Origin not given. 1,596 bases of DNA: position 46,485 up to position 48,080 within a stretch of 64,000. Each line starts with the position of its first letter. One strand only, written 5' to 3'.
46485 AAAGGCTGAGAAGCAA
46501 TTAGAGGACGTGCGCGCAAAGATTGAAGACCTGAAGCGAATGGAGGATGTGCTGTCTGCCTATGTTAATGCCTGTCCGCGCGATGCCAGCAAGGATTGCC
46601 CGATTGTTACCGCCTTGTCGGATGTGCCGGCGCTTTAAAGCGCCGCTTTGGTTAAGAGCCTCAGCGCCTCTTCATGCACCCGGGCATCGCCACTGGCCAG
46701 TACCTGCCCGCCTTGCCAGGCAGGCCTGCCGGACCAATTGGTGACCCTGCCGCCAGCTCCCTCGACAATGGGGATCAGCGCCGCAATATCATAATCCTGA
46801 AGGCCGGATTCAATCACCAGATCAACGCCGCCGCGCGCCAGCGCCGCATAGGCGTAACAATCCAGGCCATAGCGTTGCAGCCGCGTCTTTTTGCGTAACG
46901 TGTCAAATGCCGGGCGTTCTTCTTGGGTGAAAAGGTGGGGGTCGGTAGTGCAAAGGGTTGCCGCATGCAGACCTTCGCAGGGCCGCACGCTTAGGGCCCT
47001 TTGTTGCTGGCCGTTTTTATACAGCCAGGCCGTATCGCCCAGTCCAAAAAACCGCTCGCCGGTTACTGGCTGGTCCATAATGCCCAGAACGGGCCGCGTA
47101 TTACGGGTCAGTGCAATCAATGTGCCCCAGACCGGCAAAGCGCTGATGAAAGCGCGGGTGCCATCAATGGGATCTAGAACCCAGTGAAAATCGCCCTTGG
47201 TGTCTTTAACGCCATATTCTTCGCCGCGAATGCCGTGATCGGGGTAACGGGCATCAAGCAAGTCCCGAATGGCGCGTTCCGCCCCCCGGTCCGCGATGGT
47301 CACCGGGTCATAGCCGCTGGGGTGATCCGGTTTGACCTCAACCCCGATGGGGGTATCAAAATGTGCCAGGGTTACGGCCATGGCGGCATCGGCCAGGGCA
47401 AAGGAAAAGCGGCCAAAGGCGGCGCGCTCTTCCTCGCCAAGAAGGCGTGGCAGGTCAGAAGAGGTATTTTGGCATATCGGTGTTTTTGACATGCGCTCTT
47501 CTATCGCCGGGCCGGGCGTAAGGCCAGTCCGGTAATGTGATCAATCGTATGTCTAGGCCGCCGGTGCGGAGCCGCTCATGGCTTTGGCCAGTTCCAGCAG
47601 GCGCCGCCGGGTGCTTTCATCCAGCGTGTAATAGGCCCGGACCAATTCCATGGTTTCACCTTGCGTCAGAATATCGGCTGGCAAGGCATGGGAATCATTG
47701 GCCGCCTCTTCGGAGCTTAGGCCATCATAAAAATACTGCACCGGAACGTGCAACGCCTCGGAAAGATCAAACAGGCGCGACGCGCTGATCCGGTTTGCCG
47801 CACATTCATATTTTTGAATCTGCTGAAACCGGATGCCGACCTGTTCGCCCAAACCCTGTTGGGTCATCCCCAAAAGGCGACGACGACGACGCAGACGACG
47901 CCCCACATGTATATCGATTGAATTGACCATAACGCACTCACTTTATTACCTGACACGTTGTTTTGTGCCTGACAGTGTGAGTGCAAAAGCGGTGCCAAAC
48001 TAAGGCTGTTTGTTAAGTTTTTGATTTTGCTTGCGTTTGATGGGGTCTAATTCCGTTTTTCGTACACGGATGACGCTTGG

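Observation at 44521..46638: Mer-like module without reductase or efflux pump: three-Cys MerR sensor controlling OM channel + periplasmic HMA protein + MerT-like permease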

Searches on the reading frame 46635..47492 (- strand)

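Call 3: search_protein_families(library=pfam, proteins=[window:46635-47492:-], max_evalue=0.01)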
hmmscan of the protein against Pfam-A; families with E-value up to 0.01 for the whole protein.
window:46635-47492:- (285 aa): 1 family
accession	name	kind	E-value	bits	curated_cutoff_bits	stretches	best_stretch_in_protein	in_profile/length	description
PF00459.30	Inositol_P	-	1.2e-45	156.6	27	1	29-279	8-265/271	Inositol monophosphatase family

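Call 4: search_protein_families(library=ncbifam, proteins=[window:46635-47492:-], max_evalue=0.01)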
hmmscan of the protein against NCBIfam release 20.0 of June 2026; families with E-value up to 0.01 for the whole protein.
window:46635-47492:- (285 aa): 7 families
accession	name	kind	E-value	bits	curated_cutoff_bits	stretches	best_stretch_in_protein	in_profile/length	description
TIGR02067.1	his_9_HisN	equivalog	1.3e-87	293.4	275.15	1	29-280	4-251/252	histidinol-phosphatase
TIGR01331.1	bisphos_cysQ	equivalog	7e-22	78.3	228.8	1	33-257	8-231/250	3'(2'),5'-bisphosphate nucleotidase CysQ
NF008027.1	PRK10757.1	equivalog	4.7e-21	74.9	332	1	41-278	19-255/267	inositol-1-monophosphatase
NF009321.0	PRK12676.1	equivalog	7.1e-16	58.1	264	1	60-280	41-262/264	bifunctional fructose-bisphosphatase/inositol-phosphate phosphatase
NF008182.0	PRK10931.1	equivalog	2.7e-12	46.3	379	1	43-172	20-147/246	3'(2'),5'-bisphosphate nucleotidase CysQ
TIGR01330.1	bisphos_HAL2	equivalog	3.1e-07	29.6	267.05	1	103-142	136-174/359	3'(2'),5'-bisphosphate nucleotidase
NF010678.0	PRK14076.1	equivalog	1e-06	28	493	1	91-257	68-255/570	bifunctional NADP phosphatase/NAD kinase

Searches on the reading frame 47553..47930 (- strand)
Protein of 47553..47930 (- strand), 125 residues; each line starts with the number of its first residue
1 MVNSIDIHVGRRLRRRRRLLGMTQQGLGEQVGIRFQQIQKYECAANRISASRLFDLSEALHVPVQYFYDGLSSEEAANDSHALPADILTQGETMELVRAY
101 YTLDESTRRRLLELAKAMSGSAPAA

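Call 3: search_protein_families(library=pfam, proteins=[window:47553-47930:-], max_evalue=0.01)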
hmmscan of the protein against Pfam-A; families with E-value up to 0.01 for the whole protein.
window:47553-47930:- (125 aa): 3 families
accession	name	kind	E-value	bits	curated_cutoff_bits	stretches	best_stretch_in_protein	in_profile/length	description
PF01381.28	HTH_3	-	9.9e-10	38.8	23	1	13-67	1-55/55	Helix-turn-helix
PF13560.12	HTH_31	-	3.8e-05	24.4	27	1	9-63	2-57/64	Helix-turn-helix domain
PF12844.13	HTH_19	-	0.00087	19.6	30.2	1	10-70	1-61/64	Helix-turn-helix domain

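Call 4: search_protein_families(library=ncbifam, proteins=[window:47553-47930:-], max_evalue=0.01)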
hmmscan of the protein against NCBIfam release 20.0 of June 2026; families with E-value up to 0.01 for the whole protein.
window:47553-47930:- (125 aa): 8 families
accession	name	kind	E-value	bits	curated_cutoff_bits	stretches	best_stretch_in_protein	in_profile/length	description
NF007257.0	PRK09706.1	subfamily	4.4e-09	36.3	101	1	9-113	6-109/135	transcriptional repressor DicA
NF047948.1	male_kill_WMK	equivalog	6.2e-09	35.7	300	1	4-117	1-109/300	WO male-killing family protein Wmk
NF041951.1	phage_RstR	subfamily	1.4e-07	31.7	80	1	9-70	3-64/108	RstR family transcriptional repressor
NF052239.1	antitox_spr1629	equivalog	4e-06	26.2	335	1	8-72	2-66/377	spr1629 family repressor/antitoxin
NF006015.0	PRK08154.1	subfamily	5.2e-06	25.8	204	1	7-110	29-129/314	anaerobic benzoate catabolism transcriptional regulator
TIGR03830.1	CxxCG_CxxCG_HTH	subfamily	0.0013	18.5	61.8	1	9-51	66-110/127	type II TA system antitoxin MqsA family protein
TIGR03070.1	couple_hipB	subfamily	0.0066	16.4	71.65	1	10-42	4-36/58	type II toxin-antitoxin system Y4mF family antitoxin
NF003162.0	PRK04140.1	equivalog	0.008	15.2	263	1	10-82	128-200/317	transcriptional regulator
